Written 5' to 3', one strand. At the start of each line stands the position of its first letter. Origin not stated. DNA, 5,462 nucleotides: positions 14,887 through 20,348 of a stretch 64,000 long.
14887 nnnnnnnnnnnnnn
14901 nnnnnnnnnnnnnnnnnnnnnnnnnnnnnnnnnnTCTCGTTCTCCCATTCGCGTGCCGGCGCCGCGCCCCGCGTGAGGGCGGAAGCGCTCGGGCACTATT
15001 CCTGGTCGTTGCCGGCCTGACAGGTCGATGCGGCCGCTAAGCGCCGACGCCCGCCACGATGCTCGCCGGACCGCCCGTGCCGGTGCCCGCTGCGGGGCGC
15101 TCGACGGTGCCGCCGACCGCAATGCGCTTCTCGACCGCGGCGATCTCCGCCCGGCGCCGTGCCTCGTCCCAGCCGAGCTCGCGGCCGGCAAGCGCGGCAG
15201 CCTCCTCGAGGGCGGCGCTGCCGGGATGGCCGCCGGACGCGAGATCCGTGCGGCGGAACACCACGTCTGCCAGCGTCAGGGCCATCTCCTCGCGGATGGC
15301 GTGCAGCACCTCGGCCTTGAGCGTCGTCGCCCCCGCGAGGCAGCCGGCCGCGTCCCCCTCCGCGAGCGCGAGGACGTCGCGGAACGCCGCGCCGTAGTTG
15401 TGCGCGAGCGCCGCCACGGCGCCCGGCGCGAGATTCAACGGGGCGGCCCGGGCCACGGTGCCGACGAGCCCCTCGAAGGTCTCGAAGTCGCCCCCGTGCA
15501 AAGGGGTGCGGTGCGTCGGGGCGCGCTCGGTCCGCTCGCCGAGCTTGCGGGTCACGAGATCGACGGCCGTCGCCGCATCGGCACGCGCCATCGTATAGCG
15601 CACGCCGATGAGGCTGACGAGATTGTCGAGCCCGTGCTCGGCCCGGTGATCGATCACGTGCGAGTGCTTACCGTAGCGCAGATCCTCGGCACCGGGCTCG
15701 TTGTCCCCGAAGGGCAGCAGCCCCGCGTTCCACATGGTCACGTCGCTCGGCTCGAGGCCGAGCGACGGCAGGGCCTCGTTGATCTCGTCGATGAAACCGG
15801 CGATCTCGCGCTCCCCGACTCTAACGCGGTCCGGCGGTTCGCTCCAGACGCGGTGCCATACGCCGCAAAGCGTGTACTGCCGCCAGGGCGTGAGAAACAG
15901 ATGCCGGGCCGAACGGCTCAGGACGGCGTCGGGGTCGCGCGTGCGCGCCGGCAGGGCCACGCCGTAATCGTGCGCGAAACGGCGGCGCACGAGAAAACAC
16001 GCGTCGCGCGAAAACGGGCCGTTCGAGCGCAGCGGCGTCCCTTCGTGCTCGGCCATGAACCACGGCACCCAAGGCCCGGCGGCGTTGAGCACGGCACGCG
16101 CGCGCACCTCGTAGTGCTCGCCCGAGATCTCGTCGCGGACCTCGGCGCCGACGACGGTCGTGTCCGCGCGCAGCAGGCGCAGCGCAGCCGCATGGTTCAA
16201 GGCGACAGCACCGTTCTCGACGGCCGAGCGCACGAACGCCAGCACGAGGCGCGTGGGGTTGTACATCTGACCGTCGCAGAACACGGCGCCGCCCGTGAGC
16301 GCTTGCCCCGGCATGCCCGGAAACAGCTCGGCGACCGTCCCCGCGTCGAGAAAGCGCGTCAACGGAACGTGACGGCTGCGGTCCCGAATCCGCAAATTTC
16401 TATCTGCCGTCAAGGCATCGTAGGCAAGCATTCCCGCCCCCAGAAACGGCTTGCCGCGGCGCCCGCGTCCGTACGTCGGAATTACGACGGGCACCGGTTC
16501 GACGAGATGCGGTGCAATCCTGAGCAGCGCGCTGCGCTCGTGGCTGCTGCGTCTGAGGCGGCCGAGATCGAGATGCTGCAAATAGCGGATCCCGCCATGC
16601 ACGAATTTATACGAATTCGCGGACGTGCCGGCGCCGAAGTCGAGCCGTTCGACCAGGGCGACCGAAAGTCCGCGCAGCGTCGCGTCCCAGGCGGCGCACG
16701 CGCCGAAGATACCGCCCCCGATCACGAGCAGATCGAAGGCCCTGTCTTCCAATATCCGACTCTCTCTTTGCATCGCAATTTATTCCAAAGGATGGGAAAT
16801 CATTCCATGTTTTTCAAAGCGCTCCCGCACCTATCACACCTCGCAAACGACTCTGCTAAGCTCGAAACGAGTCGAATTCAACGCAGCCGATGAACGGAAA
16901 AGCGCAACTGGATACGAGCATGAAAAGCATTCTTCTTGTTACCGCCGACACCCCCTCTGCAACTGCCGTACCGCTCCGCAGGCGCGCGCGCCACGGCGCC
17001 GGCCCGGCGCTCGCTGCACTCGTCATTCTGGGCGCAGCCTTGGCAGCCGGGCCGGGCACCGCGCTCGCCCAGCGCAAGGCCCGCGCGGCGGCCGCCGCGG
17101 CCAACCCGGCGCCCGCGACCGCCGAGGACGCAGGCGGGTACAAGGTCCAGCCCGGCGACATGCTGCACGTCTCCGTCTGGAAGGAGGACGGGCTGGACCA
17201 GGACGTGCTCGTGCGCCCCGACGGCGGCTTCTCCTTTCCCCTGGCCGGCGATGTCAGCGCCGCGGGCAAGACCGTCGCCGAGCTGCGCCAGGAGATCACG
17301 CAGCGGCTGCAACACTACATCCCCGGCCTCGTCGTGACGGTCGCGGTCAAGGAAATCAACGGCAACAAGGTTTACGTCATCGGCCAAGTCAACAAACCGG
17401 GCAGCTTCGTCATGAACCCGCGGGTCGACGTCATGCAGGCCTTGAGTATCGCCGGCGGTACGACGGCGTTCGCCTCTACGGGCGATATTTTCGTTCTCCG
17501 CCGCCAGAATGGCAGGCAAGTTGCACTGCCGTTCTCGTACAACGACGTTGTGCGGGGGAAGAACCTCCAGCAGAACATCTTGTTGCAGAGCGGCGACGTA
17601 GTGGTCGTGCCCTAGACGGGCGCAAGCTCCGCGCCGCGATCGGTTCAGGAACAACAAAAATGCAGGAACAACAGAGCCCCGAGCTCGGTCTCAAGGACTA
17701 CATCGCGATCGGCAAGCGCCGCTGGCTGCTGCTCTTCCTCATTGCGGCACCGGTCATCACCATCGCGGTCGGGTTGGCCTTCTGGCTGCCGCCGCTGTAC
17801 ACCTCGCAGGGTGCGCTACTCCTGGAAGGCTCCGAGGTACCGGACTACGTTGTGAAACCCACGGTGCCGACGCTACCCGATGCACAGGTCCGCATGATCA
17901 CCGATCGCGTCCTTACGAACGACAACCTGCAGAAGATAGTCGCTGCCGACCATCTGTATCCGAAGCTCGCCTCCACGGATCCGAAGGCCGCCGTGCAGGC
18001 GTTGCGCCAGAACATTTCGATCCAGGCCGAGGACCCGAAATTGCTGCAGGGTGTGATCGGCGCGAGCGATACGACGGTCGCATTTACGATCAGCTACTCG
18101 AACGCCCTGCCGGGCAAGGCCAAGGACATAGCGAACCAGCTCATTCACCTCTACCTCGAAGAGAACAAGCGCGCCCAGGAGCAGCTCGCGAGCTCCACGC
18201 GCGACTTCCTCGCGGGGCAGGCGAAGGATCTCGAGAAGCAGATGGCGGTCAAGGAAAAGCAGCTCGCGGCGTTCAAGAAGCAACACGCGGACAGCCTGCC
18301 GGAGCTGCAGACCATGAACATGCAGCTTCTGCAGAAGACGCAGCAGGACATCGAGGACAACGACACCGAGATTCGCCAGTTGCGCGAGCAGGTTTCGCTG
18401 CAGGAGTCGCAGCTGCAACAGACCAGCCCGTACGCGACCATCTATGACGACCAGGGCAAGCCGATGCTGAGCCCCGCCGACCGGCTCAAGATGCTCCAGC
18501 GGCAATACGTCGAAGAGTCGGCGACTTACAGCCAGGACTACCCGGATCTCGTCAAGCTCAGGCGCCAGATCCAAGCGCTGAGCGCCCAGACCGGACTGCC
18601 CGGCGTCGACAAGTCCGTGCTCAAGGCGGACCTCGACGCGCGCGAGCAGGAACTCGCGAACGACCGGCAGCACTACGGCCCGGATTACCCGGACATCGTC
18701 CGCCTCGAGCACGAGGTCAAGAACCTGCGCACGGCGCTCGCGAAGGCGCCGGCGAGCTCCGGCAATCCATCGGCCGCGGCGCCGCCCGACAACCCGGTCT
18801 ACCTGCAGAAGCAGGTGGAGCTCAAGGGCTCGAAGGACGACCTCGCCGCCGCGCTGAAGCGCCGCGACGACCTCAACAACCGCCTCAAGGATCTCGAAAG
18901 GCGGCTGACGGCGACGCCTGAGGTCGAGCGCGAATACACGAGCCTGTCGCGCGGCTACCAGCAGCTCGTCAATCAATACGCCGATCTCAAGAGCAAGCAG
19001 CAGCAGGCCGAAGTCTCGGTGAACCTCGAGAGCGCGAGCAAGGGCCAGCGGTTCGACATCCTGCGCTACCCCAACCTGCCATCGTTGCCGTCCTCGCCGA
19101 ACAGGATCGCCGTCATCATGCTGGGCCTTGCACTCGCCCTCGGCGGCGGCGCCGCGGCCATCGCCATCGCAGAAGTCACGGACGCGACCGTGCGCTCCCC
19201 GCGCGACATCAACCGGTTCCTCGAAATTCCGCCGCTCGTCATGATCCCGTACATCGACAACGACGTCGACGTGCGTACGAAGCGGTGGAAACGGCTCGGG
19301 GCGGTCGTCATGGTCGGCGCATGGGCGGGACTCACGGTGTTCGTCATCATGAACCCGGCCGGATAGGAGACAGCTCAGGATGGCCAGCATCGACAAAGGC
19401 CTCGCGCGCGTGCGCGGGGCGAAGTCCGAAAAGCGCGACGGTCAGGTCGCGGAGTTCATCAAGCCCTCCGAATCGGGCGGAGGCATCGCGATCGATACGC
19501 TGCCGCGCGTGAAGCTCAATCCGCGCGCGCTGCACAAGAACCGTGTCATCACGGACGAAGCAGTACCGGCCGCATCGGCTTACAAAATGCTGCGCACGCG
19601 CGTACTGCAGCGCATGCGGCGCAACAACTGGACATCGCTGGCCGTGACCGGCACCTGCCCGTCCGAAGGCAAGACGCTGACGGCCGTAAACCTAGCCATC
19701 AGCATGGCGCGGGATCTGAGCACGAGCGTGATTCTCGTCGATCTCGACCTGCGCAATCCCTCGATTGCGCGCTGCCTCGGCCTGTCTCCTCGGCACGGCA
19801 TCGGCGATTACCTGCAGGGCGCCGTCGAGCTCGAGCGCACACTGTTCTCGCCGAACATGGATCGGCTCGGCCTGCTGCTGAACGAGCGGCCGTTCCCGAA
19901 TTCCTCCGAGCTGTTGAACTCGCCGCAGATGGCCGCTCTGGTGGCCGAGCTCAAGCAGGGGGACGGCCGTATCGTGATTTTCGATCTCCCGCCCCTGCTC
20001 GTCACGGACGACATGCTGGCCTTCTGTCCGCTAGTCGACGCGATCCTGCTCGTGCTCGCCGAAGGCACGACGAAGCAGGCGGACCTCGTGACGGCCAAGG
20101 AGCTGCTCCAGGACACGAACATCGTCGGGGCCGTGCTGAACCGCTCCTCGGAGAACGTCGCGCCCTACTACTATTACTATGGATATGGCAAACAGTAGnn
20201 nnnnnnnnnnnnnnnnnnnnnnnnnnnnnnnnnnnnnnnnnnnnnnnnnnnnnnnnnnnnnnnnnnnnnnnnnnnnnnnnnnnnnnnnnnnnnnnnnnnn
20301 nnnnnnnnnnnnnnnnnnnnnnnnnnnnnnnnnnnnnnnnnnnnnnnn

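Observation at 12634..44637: The polysaccharide locus is cut into many units by near-identical sigma-54 promoters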

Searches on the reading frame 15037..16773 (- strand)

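Call 7: search_protein_families(library=ncbifam, proteins=[window:15037-16773:-])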
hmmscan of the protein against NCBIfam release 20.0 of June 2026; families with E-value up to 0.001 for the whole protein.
window:15037-16773:- (578 aa): 20 families
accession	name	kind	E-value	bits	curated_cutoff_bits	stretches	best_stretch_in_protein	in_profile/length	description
NF008899.0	PRK12266.1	equivalog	1.5e-63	215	360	1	10-511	4-480/508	glycerol-3-phosphate dehydrogenase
NF009906.0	PRK13369.1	equivalog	1.1e-61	208.9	352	1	10-511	4-479/502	glycerol-3-phosphate dehydrogenase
NF033461.1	glycerol3P_ox_1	equivalog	1.8e-49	168.6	840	2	7-237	13-237/607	type 1 glycerol-3-phosphate oxidase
TIGR03377.1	glycerol3P_GlpA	equivalog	2.6e-33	115.4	552.8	2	167-518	136-462/530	anaerobic glycerol-3-phosphate dehydrogenase subunit GlpA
NF008313.0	PRK11101.1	equivalog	2.1e-28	99.2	425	2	158-516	136-470/548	anaerobic glycerol-3-phosphate dehydrogenase subunit A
NF004789.0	PRK06134.1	subfamily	1.3e-07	30.5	747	0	8-54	8-54/581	FAD-dependent oxidoreductase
NF005511.0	PRK07121.1-4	equivalog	2.3e-07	29.6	466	1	9-59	17-66/553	FAD-binding protein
NF006130.0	PRK08274.1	equivalog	9.2e-07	28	369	0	11-43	4-36/467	FAD-dependent tricarballylate dehydrogenase TcuA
NF041080.1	DGGGPL_reductase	equivalog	1.2e-06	27.7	580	0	167-233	88-154/447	digeranylgeranylglycerophospholipid reductase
NF009477.0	PRK12843.1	equivalog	2.5e-06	26.2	758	1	4-54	8-58/578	FAD-dependent oxidoreductase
TIGR02352.1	thiamin_ThiO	equivalog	4.7e-06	25.9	250.8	1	16-52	2-38/351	glycine oxidase ThiO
TIGR03364.1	HpnW_proposed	hypoth_equivalog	6.8e-06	25.4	285.1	1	14-52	2-40/365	TIGR03364 family FAD-dependent oxidoreductase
NF005510.0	PRK07121.1-3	subfamily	1.3e-05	24.2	481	0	10-54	20-64/492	FAD-binding protein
NF008425.0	PRK11259.1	equivalog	2e-05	23.7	257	0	12-45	4-37/377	N-methyl-L-tryptophan oxidase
NF053717.1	VnlPnlRedVprA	equivalog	4.6e-05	22.4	600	0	10-46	4-40/481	vinyl phenol reductase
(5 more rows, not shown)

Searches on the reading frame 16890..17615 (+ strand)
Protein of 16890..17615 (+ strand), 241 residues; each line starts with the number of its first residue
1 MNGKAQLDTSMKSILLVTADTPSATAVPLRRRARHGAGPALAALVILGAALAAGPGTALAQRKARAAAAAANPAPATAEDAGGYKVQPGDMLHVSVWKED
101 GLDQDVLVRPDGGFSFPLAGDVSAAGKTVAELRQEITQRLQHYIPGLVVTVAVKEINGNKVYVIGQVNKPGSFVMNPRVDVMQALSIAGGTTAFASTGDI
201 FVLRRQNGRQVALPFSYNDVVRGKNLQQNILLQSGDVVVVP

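Call 7: search_protein_families(library=ncbifam, proteins=[window:16890-17615:+])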
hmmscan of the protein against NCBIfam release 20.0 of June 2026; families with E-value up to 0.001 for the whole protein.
window:16890-17615:+ (241 aa): 4 families
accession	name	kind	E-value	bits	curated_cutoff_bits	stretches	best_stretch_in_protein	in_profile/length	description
TIGR03027.2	pepcterm_export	equivalog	8.8e-40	136.1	180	1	84-241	3-165/169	XrtA/PEP-CTERM system exopolysaccharide export protein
NF041843.1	EpsY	equivalog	3.5e-37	127.6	320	1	80-240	49-210/211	exopolysaccharide export protein EpsY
TIGR03028.1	EpsE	equivalog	3.9e-27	95.1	262.65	1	84-240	2-159/239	polysaccharide export protein EpsE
NF011658.0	PRK15078.1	subfamily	3.7e-25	88.5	333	1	59-241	60-250/380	polysaccharide export protein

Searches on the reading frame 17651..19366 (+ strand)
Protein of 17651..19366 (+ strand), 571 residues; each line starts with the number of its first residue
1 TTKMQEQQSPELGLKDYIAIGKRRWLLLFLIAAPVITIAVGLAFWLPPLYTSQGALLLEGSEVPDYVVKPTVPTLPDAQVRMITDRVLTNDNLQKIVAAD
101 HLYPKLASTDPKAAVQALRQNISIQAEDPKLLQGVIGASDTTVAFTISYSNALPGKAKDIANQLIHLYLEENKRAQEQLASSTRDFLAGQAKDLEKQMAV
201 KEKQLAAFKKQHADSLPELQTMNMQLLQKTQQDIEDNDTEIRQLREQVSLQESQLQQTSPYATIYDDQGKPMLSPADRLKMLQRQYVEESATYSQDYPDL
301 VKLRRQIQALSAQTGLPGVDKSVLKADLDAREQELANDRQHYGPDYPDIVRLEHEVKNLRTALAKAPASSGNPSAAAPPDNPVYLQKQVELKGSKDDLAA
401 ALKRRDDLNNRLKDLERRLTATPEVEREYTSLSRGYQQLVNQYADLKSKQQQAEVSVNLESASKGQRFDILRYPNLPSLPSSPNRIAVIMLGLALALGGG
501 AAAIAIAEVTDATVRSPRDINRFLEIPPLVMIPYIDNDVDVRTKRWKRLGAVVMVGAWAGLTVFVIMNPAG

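Call 12: search_protein_families(library=pfam, proteins=[window:17651-19366:+], max_evalue=0.01)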
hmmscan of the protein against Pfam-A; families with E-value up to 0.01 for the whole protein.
window:17651-19366:+ (571 aa): 1 family
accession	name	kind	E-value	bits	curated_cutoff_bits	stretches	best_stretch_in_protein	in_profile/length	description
PF02706.20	Wzz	-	0.0099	16.6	25.5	1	14-63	5-54/91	Chain length determinant protein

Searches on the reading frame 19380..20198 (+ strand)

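Call 7: search_protein_families(library=ncbifam, proteins=[window:19380-20198:+])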
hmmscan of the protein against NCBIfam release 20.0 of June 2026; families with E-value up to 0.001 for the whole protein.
window:19380-20198:+ (272 aa): 9 families
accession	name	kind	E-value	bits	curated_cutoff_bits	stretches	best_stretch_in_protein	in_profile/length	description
TIGR03018.1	pepcterm_TyrKin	hypoth_equivalog_domain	4.8e-44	150.2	230.65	1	63-254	10-207/207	XrtA-associated tyrosine autokinase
TIGR01007.1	eps_fam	subfamily_domain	8.8e-28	97.2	108.05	1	68-269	3-203/204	polysaccharide biosynthesis tyrosine autokinase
NF007350.0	PRK09841.1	equivalog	5.3e-19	67.8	1248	1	64-270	511-716/726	tyrosine-protein kinase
TIGR03029.1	EpsG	equivalog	1e-18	67.5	313.8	1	63-254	82-273/274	chain length determinant protein tyrosine kinase EpsG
NF008568.0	PRK11519.1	equivalog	2.4e-17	62.4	1068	1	60-269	502-710/720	tyrosine-protein kinase Wzc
TIGR01005.1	eps_transp_fam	subfamily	2.2e-14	52.6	411.7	1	48-257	510-719/754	exopolysaccharide transport protein family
NF041136.1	MrpORP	equivalog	0.00024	20.5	450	1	97-137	18-57/365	iron-sulfur cluster carrier protein MrpORP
TIGR01968.1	minD_bact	equivalog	0.00043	19.7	212.9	1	92-216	9-132/261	septum site-determining protein MinD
NF047398.1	AAA_KGGVGR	domain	0.0007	20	90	0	97-146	15-66/190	KGGVGR-motif variant AAA ATPase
